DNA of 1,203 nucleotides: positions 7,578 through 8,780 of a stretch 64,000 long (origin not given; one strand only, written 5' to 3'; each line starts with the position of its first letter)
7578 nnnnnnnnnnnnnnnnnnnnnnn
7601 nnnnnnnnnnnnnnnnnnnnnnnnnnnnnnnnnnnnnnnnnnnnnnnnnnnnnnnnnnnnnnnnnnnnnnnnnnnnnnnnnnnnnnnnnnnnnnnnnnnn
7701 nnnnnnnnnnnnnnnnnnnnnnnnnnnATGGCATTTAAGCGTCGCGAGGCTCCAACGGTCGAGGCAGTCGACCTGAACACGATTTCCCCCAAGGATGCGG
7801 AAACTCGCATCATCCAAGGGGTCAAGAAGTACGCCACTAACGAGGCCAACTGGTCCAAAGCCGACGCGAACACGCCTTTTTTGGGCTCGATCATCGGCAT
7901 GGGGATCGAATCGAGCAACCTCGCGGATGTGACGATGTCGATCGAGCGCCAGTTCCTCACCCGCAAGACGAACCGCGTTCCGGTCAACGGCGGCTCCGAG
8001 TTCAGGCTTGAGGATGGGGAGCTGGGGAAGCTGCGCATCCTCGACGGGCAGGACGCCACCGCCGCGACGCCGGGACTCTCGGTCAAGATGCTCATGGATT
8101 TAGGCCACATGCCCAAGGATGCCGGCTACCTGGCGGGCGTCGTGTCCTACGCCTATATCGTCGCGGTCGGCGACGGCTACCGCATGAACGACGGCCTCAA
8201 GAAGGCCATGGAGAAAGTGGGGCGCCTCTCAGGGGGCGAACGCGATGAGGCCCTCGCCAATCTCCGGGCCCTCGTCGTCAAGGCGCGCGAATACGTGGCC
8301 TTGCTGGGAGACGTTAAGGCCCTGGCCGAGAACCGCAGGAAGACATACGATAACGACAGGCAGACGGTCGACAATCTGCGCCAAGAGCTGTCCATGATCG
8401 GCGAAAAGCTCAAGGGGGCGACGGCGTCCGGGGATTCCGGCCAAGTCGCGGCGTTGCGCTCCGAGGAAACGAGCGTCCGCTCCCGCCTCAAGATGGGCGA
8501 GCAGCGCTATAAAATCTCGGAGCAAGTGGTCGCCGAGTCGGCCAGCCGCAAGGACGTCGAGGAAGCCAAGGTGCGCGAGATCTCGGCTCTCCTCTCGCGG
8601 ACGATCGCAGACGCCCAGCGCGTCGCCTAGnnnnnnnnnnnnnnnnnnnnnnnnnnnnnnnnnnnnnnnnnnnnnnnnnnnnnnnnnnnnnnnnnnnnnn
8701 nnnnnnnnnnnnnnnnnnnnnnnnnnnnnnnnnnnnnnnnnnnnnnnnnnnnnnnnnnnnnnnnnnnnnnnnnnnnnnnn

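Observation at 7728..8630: Cryptic carrier-protein-like domain fused to a long coiled-coil tail, sitting where the ACP should be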

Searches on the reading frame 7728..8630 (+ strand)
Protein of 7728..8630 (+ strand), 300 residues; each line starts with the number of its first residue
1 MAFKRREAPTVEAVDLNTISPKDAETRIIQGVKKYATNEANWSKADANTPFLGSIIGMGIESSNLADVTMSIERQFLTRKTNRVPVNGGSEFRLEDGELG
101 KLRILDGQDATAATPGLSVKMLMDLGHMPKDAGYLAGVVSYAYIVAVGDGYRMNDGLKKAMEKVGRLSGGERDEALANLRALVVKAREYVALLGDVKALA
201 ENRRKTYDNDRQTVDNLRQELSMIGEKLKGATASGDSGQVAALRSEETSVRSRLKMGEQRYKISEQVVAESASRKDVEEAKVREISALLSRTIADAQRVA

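Call 4: search_protein_families(library=pfam, proteins=[window:7728-8630:+], max_evalue=1)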
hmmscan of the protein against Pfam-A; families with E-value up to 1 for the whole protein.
window:7728-8630:+ (300 aa): 1 family
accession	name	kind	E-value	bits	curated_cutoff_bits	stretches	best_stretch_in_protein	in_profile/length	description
PF09325.15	Vps5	-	0.00036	20.6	27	1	168-272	95-198/236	Vps5 C terminal like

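Call 5: search_protein_families(library=ncbifam, proteins=[window:7728-8630:+], max_evalue=1)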
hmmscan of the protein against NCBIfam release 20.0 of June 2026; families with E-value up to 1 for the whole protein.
window:7728-8630:+ (300 aa): 0 families

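Call 6: find_homologous_proteins(query=window:7728-8627:+, max_evalue=0.001)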
Query window:7728-8627:+ (300 aa): 251 proteins with E <= 0.001 among 5787 candidates; the best 120 are listed.
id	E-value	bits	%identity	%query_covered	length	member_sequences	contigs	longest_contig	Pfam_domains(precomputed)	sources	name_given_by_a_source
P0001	2.5e-184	629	100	100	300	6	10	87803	-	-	-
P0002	2.4e-116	406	66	100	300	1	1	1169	-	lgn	-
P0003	3.5e-115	402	65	99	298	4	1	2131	-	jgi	jgi:hypothetical protein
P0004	1.8e-114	400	63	99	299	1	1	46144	-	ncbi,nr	ncbi:MAG: hypothetical protein HY921_02270 [Elusimicrobia bacterium]|nr:hypothetical protein [Elusim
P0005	1.9e-114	400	64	100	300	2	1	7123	-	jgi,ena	-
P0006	4.9e-114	398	66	98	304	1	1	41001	-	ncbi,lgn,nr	ncbi:MAG: hypothetical protein HY549_00300 [Elusimicrobia bacterium]|nr:hypothetical protein [Elusim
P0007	1.9e-113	397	63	99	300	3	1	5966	-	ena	-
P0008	4.7e-113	395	63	100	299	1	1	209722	-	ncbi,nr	ncbi:MAG: hypothetical protein HY077_16840 [Elusimicrobia bacterium]|nr:hypothetical protein [Elusim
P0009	2.9e-112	393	62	100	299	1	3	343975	-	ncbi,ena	-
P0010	4.4e-112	392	63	99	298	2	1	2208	-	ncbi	-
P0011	8.8e-112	391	63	100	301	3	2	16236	-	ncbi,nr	ncbi:MAG: hypothetical protein KGL04_10645 [Elusimicrobia bacterium]|nr:hypothetical protein [Elusim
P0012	3.5e-111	389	63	98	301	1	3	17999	-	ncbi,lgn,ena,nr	ncbi:MAG: hypothetical protein A3J74_04150 [Elusimicrobia bacterium RIFCSPHIGHO2_02_FULL_57_9]|nr:MA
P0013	1.0e-110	388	62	99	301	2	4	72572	-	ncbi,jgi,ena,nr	ncbi:MAG TPA: hypothetical protein VNH15_06720 [Elusimicrobiota bacterium]|jgi:hypothetical protein|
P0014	1.3e-110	387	63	98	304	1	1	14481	-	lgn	-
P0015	1.4e-110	387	62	99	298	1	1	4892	-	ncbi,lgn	-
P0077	2.3e-102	360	60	98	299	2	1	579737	-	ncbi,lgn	-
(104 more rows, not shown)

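Call 7: search_solved_structures(query=window:7728-8627:+, max_evalue=10, show_alignments=2)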
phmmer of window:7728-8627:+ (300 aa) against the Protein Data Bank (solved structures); distinct sequences matched with E-value up to 10: 1.
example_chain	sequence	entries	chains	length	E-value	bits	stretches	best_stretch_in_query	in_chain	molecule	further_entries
3r7t_A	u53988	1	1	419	0.32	13.8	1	113-166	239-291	Adenylosuccinate synthetase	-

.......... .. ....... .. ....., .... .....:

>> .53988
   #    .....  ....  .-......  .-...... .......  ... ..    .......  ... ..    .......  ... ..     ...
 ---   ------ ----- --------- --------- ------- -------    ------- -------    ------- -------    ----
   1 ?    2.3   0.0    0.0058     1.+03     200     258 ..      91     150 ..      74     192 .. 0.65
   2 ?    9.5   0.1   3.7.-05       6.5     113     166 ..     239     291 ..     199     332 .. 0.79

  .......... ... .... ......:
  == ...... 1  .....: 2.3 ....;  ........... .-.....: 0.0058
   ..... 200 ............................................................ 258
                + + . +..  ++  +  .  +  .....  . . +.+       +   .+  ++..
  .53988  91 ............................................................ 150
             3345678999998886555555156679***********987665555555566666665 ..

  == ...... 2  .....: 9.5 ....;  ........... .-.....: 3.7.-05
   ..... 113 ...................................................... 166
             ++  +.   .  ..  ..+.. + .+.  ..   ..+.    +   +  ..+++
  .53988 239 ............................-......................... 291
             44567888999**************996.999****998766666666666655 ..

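Call 12: find_encoding_contigs(protein=P0008, flank=10000, max_places=2)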
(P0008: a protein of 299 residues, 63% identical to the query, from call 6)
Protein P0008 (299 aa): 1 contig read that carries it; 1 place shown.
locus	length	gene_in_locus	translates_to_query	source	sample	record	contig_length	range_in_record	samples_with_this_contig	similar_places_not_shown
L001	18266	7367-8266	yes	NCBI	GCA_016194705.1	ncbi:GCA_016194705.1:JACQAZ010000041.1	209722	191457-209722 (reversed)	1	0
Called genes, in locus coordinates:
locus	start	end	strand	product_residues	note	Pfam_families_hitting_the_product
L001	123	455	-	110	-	-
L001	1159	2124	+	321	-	PF00106:adh_short (weak), PF13561:adh_short_C2, PF12241:Enoyl_reductase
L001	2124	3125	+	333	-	PF08541:ACP_syn_III_C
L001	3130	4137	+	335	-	PF08545:ACP_syn_III (weak), PF08541:ACP_syn_III_C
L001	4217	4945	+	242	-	PF00106:adh_short, PF23441:SDR (weak), PF13561:adh_short_C2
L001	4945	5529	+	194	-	PF13302:Acetyltransf_3, PF13420:Acetyltransf_4, PF00583:Acetyltransf_1, PF13508:Acetyltransf_7, PF12746:GNAT_acetyltran (weak), PF08445:FR47 (weak)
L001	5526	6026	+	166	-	PF22817:ApeP-like (weak), PF07977:FabA, PF22818:ApeI-like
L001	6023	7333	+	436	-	PF00109:ketoacyl-synt, PF02801:Ketoacyl-synt_C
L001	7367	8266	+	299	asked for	-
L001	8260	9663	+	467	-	PF01553:Acyltransferase, PF01648:ACPS (weak)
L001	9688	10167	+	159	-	PF14489:QueF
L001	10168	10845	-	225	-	-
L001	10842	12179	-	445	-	-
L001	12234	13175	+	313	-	PF00698:Acyl_transf_1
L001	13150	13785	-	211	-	PF06508:QueC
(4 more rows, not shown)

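Call 13: find_encoding_contigs(protein=P0077, flank=10000, max_places=2)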
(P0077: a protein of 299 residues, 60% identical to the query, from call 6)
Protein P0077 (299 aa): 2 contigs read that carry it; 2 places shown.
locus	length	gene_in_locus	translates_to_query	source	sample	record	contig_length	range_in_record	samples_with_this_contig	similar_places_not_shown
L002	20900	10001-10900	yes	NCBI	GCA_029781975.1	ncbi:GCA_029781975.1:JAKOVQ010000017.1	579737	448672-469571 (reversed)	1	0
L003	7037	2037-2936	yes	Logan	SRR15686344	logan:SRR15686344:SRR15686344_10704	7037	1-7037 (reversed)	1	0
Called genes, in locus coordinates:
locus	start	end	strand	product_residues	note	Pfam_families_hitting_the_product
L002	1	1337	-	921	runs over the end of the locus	PF00690:Cation_ATPase_N, PF00122:E1-E2_ATPase, PF13246:Cation_ATPase, PF00702:Hydrolase, PF00689:Cation_ATPase_C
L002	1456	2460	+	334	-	PF01073:3Beta_HSD, PF01370:Epimerase, PF02719:Polysacc_synt_2, PF04321:RmlD_sub_bind, PF05368:NmrA, PF13460:NAD_binding_10, PF16363:GDP_Man_Dehyd, PF07993:NAD_binding_4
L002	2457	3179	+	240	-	PF02517:Rce1-like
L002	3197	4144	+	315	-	PF14378:PAP2_3, PF01569:PAP2 (weak)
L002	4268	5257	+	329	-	PF00106:adh_short (weak), PF12241:Enoyl_reductase, PF00106:adh_short, PF13561:adh_short_C2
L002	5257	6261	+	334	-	PF08545:ACP_syn_III (faint), PF08541:ACP_syn_III_C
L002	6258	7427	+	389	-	PF07977:FabA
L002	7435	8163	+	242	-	PF00106:adh_short, PF13561:adh_short_C2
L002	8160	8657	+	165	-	PF07977:FabA, PF22818:ApeI-like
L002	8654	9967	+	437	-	PF00109:ketoacyl-synt, PF02801:Ketoacyl-synt_C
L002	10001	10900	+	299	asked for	-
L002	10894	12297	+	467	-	PF01553:Acyltransferase (weak), PF01648:ACPS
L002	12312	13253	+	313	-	PF00698:Acyl_transf_1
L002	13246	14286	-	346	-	PF00149:Metallophos, PF12850:Metallophos_2 (faint)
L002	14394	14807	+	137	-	PF07681:DoxX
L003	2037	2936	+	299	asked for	-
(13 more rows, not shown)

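Call 19: predict_structure(alignment_id=A1)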
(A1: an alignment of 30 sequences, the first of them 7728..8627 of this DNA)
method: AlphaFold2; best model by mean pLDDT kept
length: 300 residues; sequences in the alignment: 30
mean_pLDDT: 86.6   pTM: 0.82
mean pLDDT of the five models: 86.6, 85.9, 83.5, 77.3, 77.0
residues with pLDDT >= 90: 193; 70-90: 71; 50-70: 16; < 50: 20
segments of 3 or more residues with pLDDT < 50: 1-10, 54-63
pLDDT, mean of each block of 10 residues (from residue 1): 40 85 93 69 80 47 67 92 80 90 86 91 94 95 90 92 94 95 97 94 94 96 94 91 94 88 89 93 95 95
secondary structure, 60 per line:
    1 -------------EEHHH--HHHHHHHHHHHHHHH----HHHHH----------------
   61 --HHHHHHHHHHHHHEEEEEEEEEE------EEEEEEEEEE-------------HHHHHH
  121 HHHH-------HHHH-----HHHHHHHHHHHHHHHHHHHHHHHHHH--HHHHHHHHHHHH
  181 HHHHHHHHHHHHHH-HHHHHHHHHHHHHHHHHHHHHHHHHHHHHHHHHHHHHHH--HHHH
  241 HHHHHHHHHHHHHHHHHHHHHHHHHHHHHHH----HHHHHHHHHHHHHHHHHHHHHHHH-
elements in order: H21-35 H40-44 H63-75 E76-85 E92-101 H115-124 H132-135 H141-166 H169-194 H196-234 H237-271 H276-299

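Call 20: search_protein_representatives(alignment_id=A1)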
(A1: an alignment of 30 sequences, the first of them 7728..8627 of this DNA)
Query: 30 sequences, 300 profile positions. Proteins with E-value up to 0.001 (for the whole library): 29; up to 1e-10: 24; up to 1e-30: 18. The best 29 are listed.
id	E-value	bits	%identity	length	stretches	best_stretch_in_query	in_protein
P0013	3.3e-159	545.3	-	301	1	1-299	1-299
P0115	7.4e-155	531.0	-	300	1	1-299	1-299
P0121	4.0e-96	338.2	-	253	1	1-188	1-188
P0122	1.8e-95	336.1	-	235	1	1-175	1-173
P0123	6.8e-92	324.3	-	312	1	1-298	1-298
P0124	4.4e-88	311.8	-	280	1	1-297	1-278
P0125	1.5e-85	303.5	-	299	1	1-294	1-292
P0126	4.5e-85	301.9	-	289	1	1-297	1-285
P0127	8.6e-77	274.7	-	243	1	57-296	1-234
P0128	1.6e-70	254.1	-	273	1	1-294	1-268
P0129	4.1e-63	229.8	-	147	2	1-68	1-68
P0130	3.9e-60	220.0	-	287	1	1-295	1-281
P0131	5.1e-47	176.9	-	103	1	1-94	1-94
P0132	8.1e-45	169.7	-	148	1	153-299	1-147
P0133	9.8e-37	143.2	-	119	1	182-299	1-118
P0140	3.4e-22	95.4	-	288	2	103-298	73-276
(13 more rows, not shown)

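Call 23: fold_search(model_id=the predicted structure, library=pdb)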
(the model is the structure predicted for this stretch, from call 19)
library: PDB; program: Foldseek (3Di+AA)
matches with E <= 10: 844; with E <= 0.001: 0
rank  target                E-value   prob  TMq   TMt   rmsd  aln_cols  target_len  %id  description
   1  6h2e_Q                2.1e-02  0.35  0.12  0.13  22.7       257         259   13  Structure of the soluble AhlC of the tripartite alpha-pore forming toxin, AHL, from Aeromonas hydrophila. (released 2019-07-10)
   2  6r1j_D                3.0e-02  0.98  0.23  0.27  22.9       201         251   12  Structure of the soluble AhlC triple head mutant of the tripartite alpha-pore forming toxin, AHL, from Aeromonas hydro (released 2019-07-10)
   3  6h2e_P                5.2e-02  0.97  0.23  0.27  23.5       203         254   11  Structure of the soluble AhlC of the tripartite alpha-pore forming toxin, AHL, from Aeromonas hydrophila. (released 2019-07-10)
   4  6r1j_J                6.3e-02  0.91  0.23  0.26  22.5       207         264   12  Structure of the soluble AhlC triple head mutant of the tripartite alpha-pore forming toxin, AHL, from Aeromonas hydro (released 2019-07-10)
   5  6h2d_P                9.9e-02  0.57  0.18  0.23  19.5       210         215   11  Structure of the soluble AhlC of the tripartite alpha-pore forming toxin, AHL, from Aeromonas hydrophila. (released 2019-07-10)
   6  7p3r_B                1.0e-01  0.47  0.19  0.17  31.9       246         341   10  Helical structure of the toxin MakA from Vibrio cholera (released 2022-02-23)
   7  4tql_A                1.1e-01  0.72  0.19  0.23  20.0       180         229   13  Computationally designed three helix bundle (released 2014-10-15)
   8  6h2d_S                1.2e-01  0.47  0.18  0.21  18.6       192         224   11  Structure of the soluble AhlC of the tripartite alpha-pore forming toxin, AHL, from Aeromonas hydrophila. (released 2019-07-10)
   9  6h2d_Q                1.6e-01  0.69  0.18  0.25  13.2       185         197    9  Structure of the soluble AhlC of the tripartite alpha-pore forming toxin, AHL, from Aeromonas hydrophila. (released 2019-07-10)
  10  4nqi_D                2.0e-01  0.69  0.21  0.26  19.1       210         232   12  Structure of the N-terminal I-BAR domain (1-259) of D.Discoideum IBARa (released 2014-02-05)
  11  8gji_A                2.1e-01  0.75  0.19  0.30  19.6       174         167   15  De novo design of high-affinity protein binders to bioactive helical peptides (released 2024-01-10)
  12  6h2d_R                2.2e-01  0.47  0.18  0.28  17.0       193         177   11  Structure of the soluble AhlC of the tripartite alpha-pore forming toxin, AHL, from Aeromonas hydrophila. (released 2019-07-10)
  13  4whe                  2.3e-01  1.00  0.25  0.53  10.8       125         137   14  Crystal structure of E. coli phage shock protein A (PspA 1-144) (released 2015-09-02)
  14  6w6e_A                2.4e-01  0.85  0.21  0.10  12.6       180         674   17  The Mycobacterium tuberculosis ClpB disaggregase hexamer structure with a locally refined ClpB middle domain and a Dna (released 2021-05-26)
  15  8v8i_B                2.4e-01  0.51  0.21  0.28  27.9       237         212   11  PI3Ka H1047R co-crystal structure with inhibitor in cryptic pocket (compound 5). (released 2024-03-20)
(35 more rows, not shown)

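Call 29: search_protein_families(library=pfam, alignment_id=A3, max_evalue=10)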
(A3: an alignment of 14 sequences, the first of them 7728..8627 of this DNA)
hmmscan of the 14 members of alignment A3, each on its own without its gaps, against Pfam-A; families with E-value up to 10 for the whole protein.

A. member 1, window:7728-8627:+ (300 aa): 1 family
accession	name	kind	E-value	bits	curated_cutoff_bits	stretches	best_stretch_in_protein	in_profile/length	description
PF09325.15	Vps5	-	0.00036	20.6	27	1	168-272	95-198/236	Vps5 C terminal like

B. families by the number of members that match (of 14 scanned): 22 families
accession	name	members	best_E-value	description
PF02601.20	Exonuc_VII_L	2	0.051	Exonuclease VII, large subunit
PF09325.15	Vps5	1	0.00036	Vps5 C terminal like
PF09177.16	STX6_10_61_N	1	0.004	Syntaxin 6/10/61, N-terminal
PF09171.15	AGOG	1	0.033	N-glycosylase/DNA lyase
PF10073.14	GapR_DNA-bd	1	0.051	GapR-like, DNA-binding domain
PF08614.16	ATG16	1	0.06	Autophagy protein 16 (ATG16)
PF10369.15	ALS_ss_C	1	0.068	Small subunit of acetolactate synthase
PF00766.25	ETF_alpha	1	0.089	Electron transfer flavoprotein FAD-binding domain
PF24033.1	DUF7342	1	0.15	Family of unknown function (DUF7342)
PF12831.13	FAD_oxidored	1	0.15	FAD dependent oxidoreductase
PF19962.4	EAD9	1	0.16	Effector-associated domain 9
PF04474.17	DUF554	1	0.18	Protein of unknown function (DUF554)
PF23067.1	MG280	1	0.49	Uncharacterised protein MG280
PF08663.15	HalX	1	0.5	HalX domain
PF16326.10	ABC_tran_CTD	1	0.51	ABC transporter C-terminal domain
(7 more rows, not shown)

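Call 45: find_related_loci(query=A3, collection=genome_contigs, flank=10000)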
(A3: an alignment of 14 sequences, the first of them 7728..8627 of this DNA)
Query A3 (300 aa) in genome_contigs; peptide patterns used: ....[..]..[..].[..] (x = any residue, [..] = any of these).
89 stretches matched a pattern; 69 encode a relative of the query (tblastn E <= 1e-3); 69 distinct loci.
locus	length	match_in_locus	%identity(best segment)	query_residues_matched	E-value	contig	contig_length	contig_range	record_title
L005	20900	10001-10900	91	1-300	0e+0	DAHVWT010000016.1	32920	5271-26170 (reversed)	MAG TPA_asm: Elusimicrobia bacterium isolate clean752 NODE_16_length_32920_cov_4.217239, whole genome shotgun sequence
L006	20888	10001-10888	65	1-296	5e-126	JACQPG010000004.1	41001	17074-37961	MAG: Elusimicrobia bacterium isolate NC_groundwater_1301_Ag_S-0.2um_62_34 S_p2_S4_coassembly_k141_13577, whole genome sh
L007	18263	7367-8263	63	1-299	1e-125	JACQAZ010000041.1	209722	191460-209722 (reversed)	MAG: Elusimicrobia bacterium isolate NC_groundwater_929_Pr1_S-0.2um_66_27 Montesol18-Sp2_coassembly_scaffold_1225835, wh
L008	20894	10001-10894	64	1-298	8e-125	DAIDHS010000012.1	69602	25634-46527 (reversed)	MAG TPA_asm: Elusimicrobia bacterium isolate clean11 NODE_12_length_69602_cov_5.673441, whole genome shotgun sequence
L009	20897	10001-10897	62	1-299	8e-125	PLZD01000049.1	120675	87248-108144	MAG: Elusimicrobia bacterium isolate palsa_1176 73.20120700_P3D.185_contig_781, whole genome shotgun sequence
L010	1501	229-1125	63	1-299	5e-135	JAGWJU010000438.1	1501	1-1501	MAG: Elusimicrobia bacterium isolate REEB145 contig-150_139495, whole genome shotgun sequence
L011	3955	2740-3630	65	1-300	2e-125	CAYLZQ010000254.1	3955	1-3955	MAG TPA_asm: uncultured Elusimicrobia bacterium isolate binchicken_co21_239 genome assembly, contig: NODE_35847_length_3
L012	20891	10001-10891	61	1-298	1e-122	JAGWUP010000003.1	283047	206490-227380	MAG: Elusimicrobia bacterium isolate REEB4 contig-150_8, whole genome shotgun sequence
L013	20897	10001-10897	57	1-300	3e-121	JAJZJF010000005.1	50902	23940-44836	MAG: bacterium isolate LSA5.bin12 NODE_826_length_50902_cov_8.710743, whole genome shotgun sequence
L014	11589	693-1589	62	1-299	9e-121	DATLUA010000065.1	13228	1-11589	MAG TPA_asm: Elusimicrobiota bacterium isolate SMAG_U13971 k141_421267, whole genome shotgun sequence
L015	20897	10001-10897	57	1-300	7e-121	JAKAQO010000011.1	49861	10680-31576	MAG: bacterium isolate YF2.bin79 NODE_512_length_49861_cov_5.943459, whole genome shotgun sequence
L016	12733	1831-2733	63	1-300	1e-120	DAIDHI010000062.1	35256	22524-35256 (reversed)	MAG TPA_asm: Elusimicrobia bacterium isolate clean341 k141_1435161, whole genome shotgun sequence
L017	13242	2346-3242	57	1-300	4e-120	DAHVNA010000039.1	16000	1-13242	MAG TPA_asm: Elusimicrobia bacterium isolate clean561 NODE_39_length_16000_cov_6.614708, whole genome shotgun sequence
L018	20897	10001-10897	57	1-300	7e-120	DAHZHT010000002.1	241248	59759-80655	MAG TPA_asm: Elusimicrobia bacterium isolate clean4882 NODE_2_length_241248_cov_4.279777, whole genome shotgun sequence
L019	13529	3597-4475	63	1-293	2e-117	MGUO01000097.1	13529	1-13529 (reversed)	MAG: Elusimicrobia bacterium RIFCSPHIGHO2_02_FULL_57_9 rifcsphigho2_02_scaffold_19900, whole genome shotgun sequence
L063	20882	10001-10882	46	1-297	4e-80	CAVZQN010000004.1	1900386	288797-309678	MAG: uncultured bacterium isolate MFD05747.bin.3.202 genome assembly, contig: contig_16702, whole genome shotgun sequenc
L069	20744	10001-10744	45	1-274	9e-64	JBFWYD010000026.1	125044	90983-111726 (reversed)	MAG: Planctomycetota bacterium isolate CA_2019_TPBS_156 NODE_1303_length_125044_cov_10.803325_TPBS, whole genome shotgun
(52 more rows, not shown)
